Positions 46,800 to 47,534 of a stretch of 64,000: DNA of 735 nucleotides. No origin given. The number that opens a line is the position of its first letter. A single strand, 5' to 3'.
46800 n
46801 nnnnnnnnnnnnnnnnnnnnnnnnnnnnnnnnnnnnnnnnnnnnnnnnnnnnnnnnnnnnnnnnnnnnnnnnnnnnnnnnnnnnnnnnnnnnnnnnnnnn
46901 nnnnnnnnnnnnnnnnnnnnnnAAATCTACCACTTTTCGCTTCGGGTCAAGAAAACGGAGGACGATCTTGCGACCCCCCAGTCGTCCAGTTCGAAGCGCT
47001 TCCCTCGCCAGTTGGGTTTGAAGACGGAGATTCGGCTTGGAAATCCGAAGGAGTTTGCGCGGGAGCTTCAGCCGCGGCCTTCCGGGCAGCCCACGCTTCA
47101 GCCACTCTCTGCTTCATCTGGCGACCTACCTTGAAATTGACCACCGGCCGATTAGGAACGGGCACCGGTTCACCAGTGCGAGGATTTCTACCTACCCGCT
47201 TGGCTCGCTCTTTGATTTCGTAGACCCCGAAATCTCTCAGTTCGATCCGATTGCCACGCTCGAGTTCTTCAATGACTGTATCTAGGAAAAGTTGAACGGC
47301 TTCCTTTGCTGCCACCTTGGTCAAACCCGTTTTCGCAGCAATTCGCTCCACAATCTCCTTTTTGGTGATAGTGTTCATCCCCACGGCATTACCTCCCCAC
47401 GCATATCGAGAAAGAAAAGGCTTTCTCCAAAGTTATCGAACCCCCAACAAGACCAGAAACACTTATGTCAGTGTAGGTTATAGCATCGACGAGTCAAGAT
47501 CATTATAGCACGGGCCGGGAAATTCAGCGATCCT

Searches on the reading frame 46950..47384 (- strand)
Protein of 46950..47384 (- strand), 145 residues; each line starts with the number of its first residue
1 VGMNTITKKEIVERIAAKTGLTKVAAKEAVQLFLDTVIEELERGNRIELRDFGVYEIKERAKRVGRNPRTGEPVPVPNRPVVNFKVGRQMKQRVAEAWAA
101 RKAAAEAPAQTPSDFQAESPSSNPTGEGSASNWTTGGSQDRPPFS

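Call 97: search_protein_families(library=pfam, proteins=[window:46950-47384:-], max_evalue=1)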
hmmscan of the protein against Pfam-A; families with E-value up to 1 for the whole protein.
window:46950-47384:- (145 aa): 6 families
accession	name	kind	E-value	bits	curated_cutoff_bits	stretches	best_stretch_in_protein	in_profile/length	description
PF00216.26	Bac_DNA_binding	-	4e-30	104.3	22.4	1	7-94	2-89/90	Bacterial DNA-binding protein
PF18291.6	HU-HIG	-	5.8e-08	33.3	26.2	1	4-96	30-120/125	HU domain fused to wHTH, Ig, or Glycine-rich motif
PF14848.11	HU-DNA_bdg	-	0.0021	18.5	30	1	5-48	28-72/124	DNA-binding domain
PF12085.13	DUF3562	-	0.063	13.4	26.3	1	8-47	4-39/60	Protein of unknown function (DUF3562)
PF18175.6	HU-CCDC81_bac_2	-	0.077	13.3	35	1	12-54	4-46/70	CCDC81-like prokaryotic HU domain 2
PF16007.11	DUF4777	-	0.15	12.8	34.4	1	6-35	20-49/66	Domain of unknown function (DUF4777)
